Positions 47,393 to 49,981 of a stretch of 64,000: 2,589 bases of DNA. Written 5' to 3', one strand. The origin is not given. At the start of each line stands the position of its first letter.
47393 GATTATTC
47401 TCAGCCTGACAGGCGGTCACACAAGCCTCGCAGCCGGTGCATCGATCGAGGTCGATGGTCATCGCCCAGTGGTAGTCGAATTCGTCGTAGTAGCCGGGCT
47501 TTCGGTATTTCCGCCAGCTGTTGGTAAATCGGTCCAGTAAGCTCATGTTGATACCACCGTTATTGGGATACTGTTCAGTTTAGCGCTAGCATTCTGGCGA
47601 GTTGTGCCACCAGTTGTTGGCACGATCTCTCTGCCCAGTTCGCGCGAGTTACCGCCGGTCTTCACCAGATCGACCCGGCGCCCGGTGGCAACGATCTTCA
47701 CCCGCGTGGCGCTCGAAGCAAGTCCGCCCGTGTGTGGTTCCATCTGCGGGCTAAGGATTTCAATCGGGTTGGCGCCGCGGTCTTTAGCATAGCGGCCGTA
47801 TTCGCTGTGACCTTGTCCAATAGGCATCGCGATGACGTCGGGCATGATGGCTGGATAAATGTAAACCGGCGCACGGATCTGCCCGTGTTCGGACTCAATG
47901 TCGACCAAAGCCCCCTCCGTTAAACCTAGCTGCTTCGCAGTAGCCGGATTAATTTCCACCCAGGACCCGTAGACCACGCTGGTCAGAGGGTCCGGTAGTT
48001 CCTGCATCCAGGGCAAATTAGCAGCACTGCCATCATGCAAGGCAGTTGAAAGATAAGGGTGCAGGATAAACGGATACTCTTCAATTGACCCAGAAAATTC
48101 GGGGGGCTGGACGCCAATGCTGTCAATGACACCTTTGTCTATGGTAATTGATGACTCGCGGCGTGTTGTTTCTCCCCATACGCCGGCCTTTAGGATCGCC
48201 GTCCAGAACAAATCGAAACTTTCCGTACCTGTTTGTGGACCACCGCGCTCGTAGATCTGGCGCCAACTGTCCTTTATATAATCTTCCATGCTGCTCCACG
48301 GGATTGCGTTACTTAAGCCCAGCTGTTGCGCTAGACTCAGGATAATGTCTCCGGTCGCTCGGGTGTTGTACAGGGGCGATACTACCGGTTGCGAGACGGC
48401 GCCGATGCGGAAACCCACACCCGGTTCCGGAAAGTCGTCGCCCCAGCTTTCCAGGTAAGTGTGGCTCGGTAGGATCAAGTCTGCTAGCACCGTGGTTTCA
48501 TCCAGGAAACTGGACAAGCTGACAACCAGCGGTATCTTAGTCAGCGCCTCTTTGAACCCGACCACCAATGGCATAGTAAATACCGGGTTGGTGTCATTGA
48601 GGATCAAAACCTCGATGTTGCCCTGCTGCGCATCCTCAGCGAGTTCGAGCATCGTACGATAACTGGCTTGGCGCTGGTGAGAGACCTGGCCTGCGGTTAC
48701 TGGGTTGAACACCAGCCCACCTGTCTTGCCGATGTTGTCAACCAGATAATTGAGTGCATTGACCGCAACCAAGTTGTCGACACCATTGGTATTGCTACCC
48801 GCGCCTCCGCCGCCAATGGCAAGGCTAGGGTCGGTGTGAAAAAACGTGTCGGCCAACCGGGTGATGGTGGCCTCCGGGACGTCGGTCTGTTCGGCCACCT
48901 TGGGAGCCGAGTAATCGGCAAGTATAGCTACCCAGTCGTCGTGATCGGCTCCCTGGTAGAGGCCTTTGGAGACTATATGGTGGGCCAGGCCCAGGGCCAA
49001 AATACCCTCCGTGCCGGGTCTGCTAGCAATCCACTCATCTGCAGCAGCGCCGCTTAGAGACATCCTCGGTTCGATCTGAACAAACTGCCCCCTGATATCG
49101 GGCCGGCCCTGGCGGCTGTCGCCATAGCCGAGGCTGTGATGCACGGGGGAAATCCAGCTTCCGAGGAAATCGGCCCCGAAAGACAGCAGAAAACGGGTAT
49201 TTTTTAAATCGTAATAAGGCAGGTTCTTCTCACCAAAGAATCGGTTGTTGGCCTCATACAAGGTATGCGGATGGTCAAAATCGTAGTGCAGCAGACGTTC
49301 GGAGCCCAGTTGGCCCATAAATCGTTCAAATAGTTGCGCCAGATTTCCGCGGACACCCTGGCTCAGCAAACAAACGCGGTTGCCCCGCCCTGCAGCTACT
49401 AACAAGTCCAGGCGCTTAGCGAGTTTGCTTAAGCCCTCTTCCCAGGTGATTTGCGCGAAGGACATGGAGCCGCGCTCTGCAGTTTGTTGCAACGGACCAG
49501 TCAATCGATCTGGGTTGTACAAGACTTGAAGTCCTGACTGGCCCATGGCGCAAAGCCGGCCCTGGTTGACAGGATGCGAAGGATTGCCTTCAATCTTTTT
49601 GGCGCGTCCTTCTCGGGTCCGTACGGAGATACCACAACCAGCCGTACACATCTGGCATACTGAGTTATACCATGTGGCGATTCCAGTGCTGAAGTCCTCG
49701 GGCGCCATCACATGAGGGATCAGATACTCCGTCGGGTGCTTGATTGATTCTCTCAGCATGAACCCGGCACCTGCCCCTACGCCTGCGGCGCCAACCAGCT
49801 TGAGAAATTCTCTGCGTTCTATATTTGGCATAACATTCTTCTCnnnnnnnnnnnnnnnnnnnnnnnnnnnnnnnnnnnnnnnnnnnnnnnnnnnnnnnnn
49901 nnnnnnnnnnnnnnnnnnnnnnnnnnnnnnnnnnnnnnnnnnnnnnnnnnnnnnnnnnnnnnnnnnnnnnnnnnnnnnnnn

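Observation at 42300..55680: High-GC 13 kb island encoding a fused caa3 oxidase and Alternative Complex III respiratory supercluster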

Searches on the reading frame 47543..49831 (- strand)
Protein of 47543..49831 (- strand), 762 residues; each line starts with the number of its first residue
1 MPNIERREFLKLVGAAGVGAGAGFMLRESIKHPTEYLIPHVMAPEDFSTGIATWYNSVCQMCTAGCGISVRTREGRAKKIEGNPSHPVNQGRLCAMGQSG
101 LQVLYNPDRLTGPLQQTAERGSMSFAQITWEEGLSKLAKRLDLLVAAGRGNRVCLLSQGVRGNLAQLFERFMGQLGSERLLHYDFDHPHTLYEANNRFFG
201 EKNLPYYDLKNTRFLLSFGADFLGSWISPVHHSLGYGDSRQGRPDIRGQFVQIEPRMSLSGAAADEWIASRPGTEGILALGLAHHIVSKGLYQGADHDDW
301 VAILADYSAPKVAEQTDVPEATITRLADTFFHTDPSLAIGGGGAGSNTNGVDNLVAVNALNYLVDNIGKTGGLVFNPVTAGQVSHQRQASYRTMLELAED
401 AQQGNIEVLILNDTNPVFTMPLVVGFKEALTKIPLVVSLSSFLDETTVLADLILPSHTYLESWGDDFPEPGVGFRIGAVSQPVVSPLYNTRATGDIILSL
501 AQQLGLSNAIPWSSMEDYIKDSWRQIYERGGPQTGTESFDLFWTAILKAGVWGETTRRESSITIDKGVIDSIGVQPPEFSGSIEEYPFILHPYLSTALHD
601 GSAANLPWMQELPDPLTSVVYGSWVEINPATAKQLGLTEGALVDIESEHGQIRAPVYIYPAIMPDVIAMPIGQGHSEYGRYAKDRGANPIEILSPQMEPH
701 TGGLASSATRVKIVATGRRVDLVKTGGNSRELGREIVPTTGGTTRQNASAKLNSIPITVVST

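Call 3: search_protein_families(library=pfam, proteins=[window:47543-49831:-], max_evalue=0.01)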
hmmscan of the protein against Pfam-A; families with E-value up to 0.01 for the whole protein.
window:47543-49831:- (762 aa): 3 families
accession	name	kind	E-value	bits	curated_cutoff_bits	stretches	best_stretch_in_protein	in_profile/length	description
PF00384.28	Molybdopterin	-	4.6e-21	75.7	24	1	109-502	1-352/353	Molybdopterin oxidoreductase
PF04879.21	Molybdop_Fe4S4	-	2.3e-18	66.4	22.7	1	53-106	2-55/55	Molybdopterin oxidoreductase Fe4S4 domain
PF01568.27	Molydop_binding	-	2.2e-14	53.9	26.8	1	620-703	27-103/110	Molydopterin dinucleotide binding domain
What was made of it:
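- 47543..49831 (-): actB1: molybdopterin-oxidoreductase-like subunit with a Tat signal (RREFLK). Pfam Molybdop_Fe4S4, Molybdopterin and Molydop_binding (call 3).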

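Call 11: find_encoding_contigs(protein=window:47543-49831:-, flank=10000, max_places=6)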
Protein window:47543-49831:- (762 aa): 2 contigs read that carry it; 1 place shown.
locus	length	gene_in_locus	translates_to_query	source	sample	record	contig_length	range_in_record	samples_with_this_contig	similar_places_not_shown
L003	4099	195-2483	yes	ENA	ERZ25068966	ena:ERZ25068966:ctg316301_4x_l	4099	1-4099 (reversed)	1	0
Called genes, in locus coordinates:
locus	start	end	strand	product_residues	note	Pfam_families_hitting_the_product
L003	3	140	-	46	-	?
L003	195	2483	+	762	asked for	PF04879:Molybdop_Fe4S4, PF00384:Molybdopterin, PF01568:Molydop_binding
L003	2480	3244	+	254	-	PF13187:Fer4_9 (faint), PF00037:Fer4 (weak), PF12797:Fer4_2 (weak), PF12837:Fer4_6 (faint), PF13183:Fer4_8 (weak), PF13237:Fer4_10 (faint), PF12838:Fer4_7 (weak), PF13247:Fer4_11, +1 more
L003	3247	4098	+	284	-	?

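Call 14: find_homologous_proteins(query=window:47543-49831:-, max_evalue=1e-20)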
Query window:47543-49831:- (762 aa): 5370 proteins with E <= 1e-20 among 8000 candidates; the best 120 are listed.
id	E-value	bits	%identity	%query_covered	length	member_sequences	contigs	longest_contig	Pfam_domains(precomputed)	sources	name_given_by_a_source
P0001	0.0e+0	1751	100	100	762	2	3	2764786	PF00384.28,PF01568.28,PF04879.22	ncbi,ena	-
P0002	0.0e+0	1551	88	100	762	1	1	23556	PF00384.28,PF01568.28,PF04879.22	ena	-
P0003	0.0e+0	1513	86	100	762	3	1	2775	PF00384.28,PF01568.28,PF04879.22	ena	-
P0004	0.0e+0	1510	85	100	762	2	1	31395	PF00384.28,PF01568.28,PF04879.22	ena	-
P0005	0.0e+0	1490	84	100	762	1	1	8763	PF00384.28,PF01568.28,PF04879.22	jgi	jgi:anaerobic selenocysteine-containing dehydrogenase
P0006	0.0e+0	1452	82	100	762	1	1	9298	PF00384.28,PF01568.28,PF04879.22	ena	-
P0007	0.0e+0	1446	81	100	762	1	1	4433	PF00384.28,PF01568.28,PF04879.22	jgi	-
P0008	0.0e+0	1445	81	100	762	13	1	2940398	PF00384.28,PF01568.28,PF04879.22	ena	-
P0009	0.0e+0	1440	81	100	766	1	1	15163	PF00384.28,PF01568.28,PF04879.22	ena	-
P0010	0.0e+0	1438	81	100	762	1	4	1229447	PF00384.28,PF01568.28,PF04879.22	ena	-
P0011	0.0e+0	1435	82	100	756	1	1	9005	PF00384.28,PF01568.28,PF04879.22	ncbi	-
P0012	0.0e+0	1430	82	100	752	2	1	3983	PF00384.28,PF01568.28,PF04879.22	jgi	jgi:anaerobic selenocysteine-containing dehydrogenase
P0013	0.0e+0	1423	82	100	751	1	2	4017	PF00384.28,PF01568.28,PF04879.22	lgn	-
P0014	0.0e+0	1423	81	100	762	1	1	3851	PF00384.28,PF01568.28,PF04879.22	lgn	-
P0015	0.0e+0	1422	82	100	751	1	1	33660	PF00384.28,PF01568.28,PF04879.22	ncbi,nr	ncbi:MAG: molybdopterin-dependent oxidoreductase [Pseudomonadota bacterium]|nr:molybdopterin-depende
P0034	0.0e+0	1380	78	100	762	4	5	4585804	PF00384.28,PF01568.28,PF04879.22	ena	-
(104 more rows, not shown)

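Call 15: find_encoding_contigs(protein=P0002, flank=10000, max_places=3)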
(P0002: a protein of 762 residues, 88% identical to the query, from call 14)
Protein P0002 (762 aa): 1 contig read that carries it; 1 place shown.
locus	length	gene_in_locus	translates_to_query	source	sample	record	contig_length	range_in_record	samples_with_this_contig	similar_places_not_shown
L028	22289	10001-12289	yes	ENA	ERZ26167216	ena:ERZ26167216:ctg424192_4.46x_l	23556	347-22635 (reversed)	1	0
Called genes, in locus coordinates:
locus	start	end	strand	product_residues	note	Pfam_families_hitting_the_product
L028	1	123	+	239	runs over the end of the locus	PF00775:Dioxygenase_C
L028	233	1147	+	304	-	-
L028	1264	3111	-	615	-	PF01979:Amidohydro_1, PF07969:Amidohydro_3 (faint)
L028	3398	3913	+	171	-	PF13442:Cytochrome_CBB3 (weak), PF00034:Cytochrom_C (weak)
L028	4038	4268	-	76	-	-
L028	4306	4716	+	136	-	-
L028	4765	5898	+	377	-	PF02790:COX2_TM, PF00116:COX2, PF13442:Cytochrome_CBB3, PF00034:Cytochrom_C (weak)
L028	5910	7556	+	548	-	PF00115:COX1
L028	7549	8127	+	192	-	PF04442:CtaG_Cox11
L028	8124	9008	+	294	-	PF00510:COX3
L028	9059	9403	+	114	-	PF19937:GldC-like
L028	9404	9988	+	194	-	PF02085:Cytochrom_CIII (faint), PF14537:Cytochrom_c3_2 (faint), PF14522:Cytochrome_C7 (weak)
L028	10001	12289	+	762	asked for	PF04879:Molybdop_Fe4S4, PF00384:Molybdopterin, PF01568:Molydop_binding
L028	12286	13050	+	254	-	PF13187:Fer4_9 (faint), PF00037:Fer4 (faint), PF12797:Fer4_2 (weak), PF12837:Fer4_6 (faint), PF13183:Fer4_8 (weak), PF13237:Fer4_10 (faint), PF12838:Fer4_7 (weak), PF13247:Fer4_11, +1 more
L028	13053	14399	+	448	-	PF03916:NrfD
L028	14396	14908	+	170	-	PF11821:ActD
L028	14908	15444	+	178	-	PF13442:Cytochrome_CBB3, PF00034:Cytochrom_C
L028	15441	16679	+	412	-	-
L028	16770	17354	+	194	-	PF26971:TM-like_Thioredoxin-like_C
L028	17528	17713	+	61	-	PF11137:DUF2909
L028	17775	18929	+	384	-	PF01436:NHL (faint), PF17170:DUF5128 (weak)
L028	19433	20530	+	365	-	PF00383:dCMP_cyt_deam_1, PF14437:MafB19-deam, PF14439:Bd3614-deam (weak)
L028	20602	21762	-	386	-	PF13384:HTH_23 (faint), PF13936:HTH_38, PF13565:HTH_32 (weak), PF00665:rve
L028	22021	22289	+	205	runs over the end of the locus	?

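Call 16: find_encoding_contigs(protein=P0008, flank=10000, max_places=3)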
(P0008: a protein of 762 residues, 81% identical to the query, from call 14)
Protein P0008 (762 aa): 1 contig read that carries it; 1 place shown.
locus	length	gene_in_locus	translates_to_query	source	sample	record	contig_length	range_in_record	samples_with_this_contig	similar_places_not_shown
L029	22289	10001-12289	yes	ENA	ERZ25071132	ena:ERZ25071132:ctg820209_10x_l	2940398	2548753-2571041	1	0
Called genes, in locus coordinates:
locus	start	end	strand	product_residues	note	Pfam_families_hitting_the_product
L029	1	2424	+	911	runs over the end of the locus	PF02739:5_3_exonuc_N, PF01367:5_3_exonuc, PF01612:DNA_pol_A_exo1, PF22619:DNA_polI_exo1, PF00476:DNA_pol_A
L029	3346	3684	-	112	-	-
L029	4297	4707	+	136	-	-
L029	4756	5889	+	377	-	PF02790:COX2_TM, PF00116:COX2, PF00034:Cytochrom_C (weak), PF13442:Cytochrome_CBB3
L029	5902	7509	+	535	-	PF00115:COX1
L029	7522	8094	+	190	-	PF04442:CtaG_Cox11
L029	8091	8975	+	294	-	PF00510:COX3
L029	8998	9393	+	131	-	PF19937:GldC-like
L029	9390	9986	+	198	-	PF02085:Cytochrom_CIII (faint), PF14522:Cytochrome_C7 (faint), PF14537:Cytochrom_c3_2 (faint)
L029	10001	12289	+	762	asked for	PF04879:Molybdop_Fe4S4, PF00384:Molybdopterin, PF01568:Molydop_binding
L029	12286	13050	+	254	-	PF13187:Fer4_9 (faint), PF00037:Fer4 (weak), PF12797:Fer4_2 (weak), PF12837:Fer4_6 (faint), PF13183:Fer4_8 (weak), PF13237:Fer4_10 (faint), PF12838:Fer4_7 (weak), PF13247:Fer4_11, +1 more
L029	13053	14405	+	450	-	PF03916:NrfD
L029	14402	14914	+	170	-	PF11821:ActD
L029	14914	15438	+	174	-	PF00034:Cytochrom_C, PF13442:Cytochrome_CBB3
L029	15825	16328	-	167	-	-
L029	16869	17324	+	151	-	PF02104:SURF1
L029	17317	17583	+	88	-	PF02104:SURF1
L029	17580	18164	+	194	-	PF26971:TM-like_Thioredoxin-like_C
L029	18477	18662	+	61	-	PF11137:DUF2909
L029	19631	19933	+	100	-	-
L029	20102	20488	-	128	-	PF20332:DUF6627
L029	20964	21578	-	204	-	PF03193:RsgA_GTPase (faint), PF00350:Dynamin_N (faint), PF01926:MMR_HSR1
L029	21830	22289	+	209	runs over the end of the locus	PF00034:Cytochrom_C, PF13442:Cytochrome_CBB3 (faint), PF00034:Cytochrom_C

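Call 21: find_encoding_contigs(protein=P0004, flank=10000, max_places=3)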
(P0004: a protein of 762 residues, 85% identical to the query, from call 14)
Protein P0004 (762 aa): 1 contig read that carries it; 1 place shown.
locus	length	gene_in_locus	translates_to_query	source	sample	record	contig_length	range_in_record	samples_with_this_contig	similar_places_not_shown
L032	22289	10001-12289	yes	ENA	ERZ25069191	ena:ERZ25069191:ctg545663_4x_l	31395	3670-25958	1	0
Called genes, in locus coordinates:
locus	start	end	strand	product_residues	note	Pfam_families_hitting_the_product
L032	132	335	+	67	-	-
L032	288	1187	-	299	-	PF01040:UbiA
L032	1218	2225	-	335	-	PF02628:COX15-CtaA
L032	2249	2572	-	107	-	PF26971:TM-like_Thioredoxin-like_C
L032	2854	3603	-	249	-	PF02104:SURF1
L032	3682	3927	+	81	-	PF11137:DUF2909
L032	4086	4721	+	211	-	-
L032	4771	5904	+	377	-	PF02790:COX2_TM, PF00116:COX2, PF00034:Cytochrom_C (weak), PF13442:Cytochrome_CBB3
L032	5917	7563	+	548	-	PF00115:COX1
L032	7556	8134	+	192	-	PF04442:CtaG_Cox11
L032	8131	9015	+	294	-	PF00510:COX3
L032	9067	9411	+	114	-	PF19937:GldC-like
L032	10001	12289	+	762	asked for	PF04879:Molybdop_Fe4S4, PF00384:Molybdopterin, PF01568:Molydop_binding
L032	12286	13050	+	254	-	PF13187:Fer4_9 (faint), PF00037:Fer4 (weak), PF12797:Fer4_2 (weak), PF12837:Fer4_6 (faint), PF13237:Fer4_10 (faint), PF12838:Fer4_7 (weak), PF13183:Fer4_8 (weak), PF13247:Fer4_11, +1 more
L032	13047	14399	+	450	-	PF03916:NrfD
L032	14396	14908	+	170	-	PF11821:ActD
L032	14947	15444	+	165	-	PF00034:Cytochrom_C, PF13442:Cytochrome_CBB3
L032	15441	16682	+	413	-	PF03916:NrfD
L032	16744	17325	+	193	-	PF26971:TM-like_Thioredoxin-like_C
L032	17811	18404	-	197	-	PF10399:UCR_Fe-S_N, PF00355:Rieske (weak)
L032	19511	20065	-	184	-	PF04442:CtaG_Cox11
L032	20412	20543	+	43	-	-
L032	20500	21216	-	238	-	PF13500:AAA_26, PF01656:CbiA (weak)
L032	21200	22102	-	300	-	PF01209:Ubie_methyltran, PF05175:MTS, PF13489:Methyltransf_23, PF08241:Methyltransf_11, PF08242:Methyltransf_12, PF13649:Methyltransf_25, PF13847:Methyltransf_31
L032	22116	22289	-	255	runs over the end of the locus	PF00155:Aminotran_1_2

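Call 39: search_protein_families(library=ncbifam, proteins=[window:47543-49831:-], max_evalue=0.001)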
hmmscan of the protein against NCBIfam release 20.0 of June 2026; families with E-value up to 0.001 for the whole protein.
window:47543-49831:- (762 aa): 22 families
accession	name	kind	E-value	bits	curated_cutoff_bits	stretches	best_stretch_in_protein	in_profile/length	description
NF041783.2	mnquin_red_QrcB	equivalog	3.3e-104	349.5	440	1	49-714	47-693/695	menaquinone reductase molybdopterin-binding-like subunit QrcB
NF012032.0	PRK15488.1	equivalog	1.5e-66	224.9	694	3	3-375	2-363/759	thiosulfate reductase PhsA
NF041714.1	arsenate_red_ArrA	equivalog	5.2e-58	196.9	1600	3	3-293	2-288/848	arsenate respiratory reductase molybdopterin-containing subunit ArrA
TIGR01591.1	Fdh-alpha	equivalog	2.7e-42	144.7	666.25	3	58-142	2-82/672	formate dehydrogenase subunit alpha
TIGR02166.1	dmsA_ynfE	subfamily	4.3e-39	134.2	777.7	2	4-292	1-290/794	DMSO/selenate family reductase complex A subunit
NF047855.1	AssmNtatRedNasC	equivalog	1.4e-31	109.5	1100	3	395-519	399-519/708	assimilatory nitrate reductase catalytic subunit NasC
NF011567.1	PRK14991.1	equivalog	2.7e-26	91.6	1750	2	405-497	620-716/1022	tetrathionate reductase subunit TtrA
TIGR03479.1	DMSO_red_II_alp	subfamily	2.6e-25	88.7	984.75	1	56-294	60-300/913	molybdopterin-dependent oxidoreductase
TIGR01553.1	formate-DH-alph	equivalog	8.5e-22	76.8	814.2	1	4-141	2-136/1009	formate dehydrogenase-N subunit alpha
NF041885.1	selenate_YnfE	exception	7.3e-21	73.7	1675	2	58-293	53-298/805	selenate/tellurate reductase subunit YnfE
NF041884.1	selenate_YnfF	exception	1.1e-20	73.2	1650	1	56-296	48-294/798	selenate/tellurate reductase subunit YnfF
NF010055.0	PRK13532.1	equivalog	3.3e-18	65.3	904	1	3-159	2-150/830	nitrate reductase catalytic subunit NapA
NF011566.1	PRK14990.1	exception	3.9e-18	64.8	1600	1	59-299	64-317/814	dimethylsulfoxide reductase subunit A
TIGR01706.1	NAPA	equivalog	3.8e-17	61.9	930.55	1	4-141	2-132/830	periplasmic nitrate reductase subunit alpha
NF041323.1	Nitr_red_NasA_Halo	equivalog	7.2e-15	54.5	1000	2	62-372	3-310/673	assimilatory nitrate reductase NasA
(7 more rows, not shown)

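Call 41: search_solved_structures(query=window:47543-49831:-, max_evalue=1e-10)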
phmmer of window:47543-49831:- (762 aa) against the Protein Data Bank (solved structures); distinct sequences matched with E-value up to 1e-10: 36.
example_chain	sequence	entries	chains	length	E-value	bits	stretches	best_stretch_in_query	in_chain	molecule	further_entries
6cz7_A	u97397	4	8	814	1.1e-49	172.7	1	48-295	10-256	ArrA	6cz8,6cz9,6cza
8k9e_B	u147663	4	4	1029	2.4e-45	158.4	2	3-273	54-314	Fe-S-cluster-containing hydrogenase components 1-like protein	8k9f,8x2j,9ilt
6f0k_B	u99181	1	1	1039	6.9e-43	150.3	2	368-677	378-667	Fe-S-cluster-containing hydrogenase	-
6lod_B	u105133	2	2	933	1.2e-41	146.2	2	380-694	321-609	Fe-S-cluster-containing hydrogenase components 1-like protein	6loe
6btm_B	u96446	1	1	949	2.9e-35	125.1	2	385-639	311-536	Alternative Complex III subunit B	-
2vpw_A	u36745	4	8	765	2.9e-32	115.2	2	5-373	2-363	THIOSULFATE REDUCTASE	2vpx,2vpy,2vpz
7bkb_D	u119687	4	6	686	1.3e-20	76.6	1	53-379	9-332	Formate dehydrogenase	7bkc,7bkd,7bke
5e7o_A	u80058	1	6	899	1.3e-20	76.6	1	70-294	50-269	DMSO reductase family type II enzyme, molybdopterin subunit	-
4ydd_A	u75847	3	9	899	1.4e-20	76.5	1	70-294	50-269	DMSO reductase family type II enzyme, molybdopterin subunit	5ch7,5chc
2jim_A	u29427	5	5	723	1.6e-20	76.3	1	53-351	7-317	PERIPLASMIC NITRATE REDUCTASE | PROTEIN (PERIPLASMIC NITRATE REDUCTASE)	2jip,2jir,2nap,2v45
2jio_A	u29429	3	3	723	8e-20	74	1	53-351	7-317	PERIPLASMIC NITRATE REDUCTASE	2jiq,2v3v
7qv7_S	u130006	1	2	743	2.3e-18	69.2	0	57-143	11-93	Hydrogen dependent carbon dioxide reductase subunit FdhF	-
7vw6_A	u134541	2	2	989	8.4e-18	67.4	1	56-377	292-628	Formate dehydrogenase | Tungsten-containing formate dehydrogenase alpha subunit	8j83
7e5z_A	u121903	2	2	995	8.6e-18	67.3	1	56-377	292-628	Formate dehydrogenase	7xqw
9vap_A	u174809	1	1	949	4.3e-16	61.7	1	4-372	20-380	Formate dehydrogenase molybdopterin-binding subunit FdhA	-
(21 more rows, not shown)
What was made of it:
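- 47543..49831 (-): Matches ACIII chain B of 8k9e, 6f0k, 6lod and 6btm (call 41).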
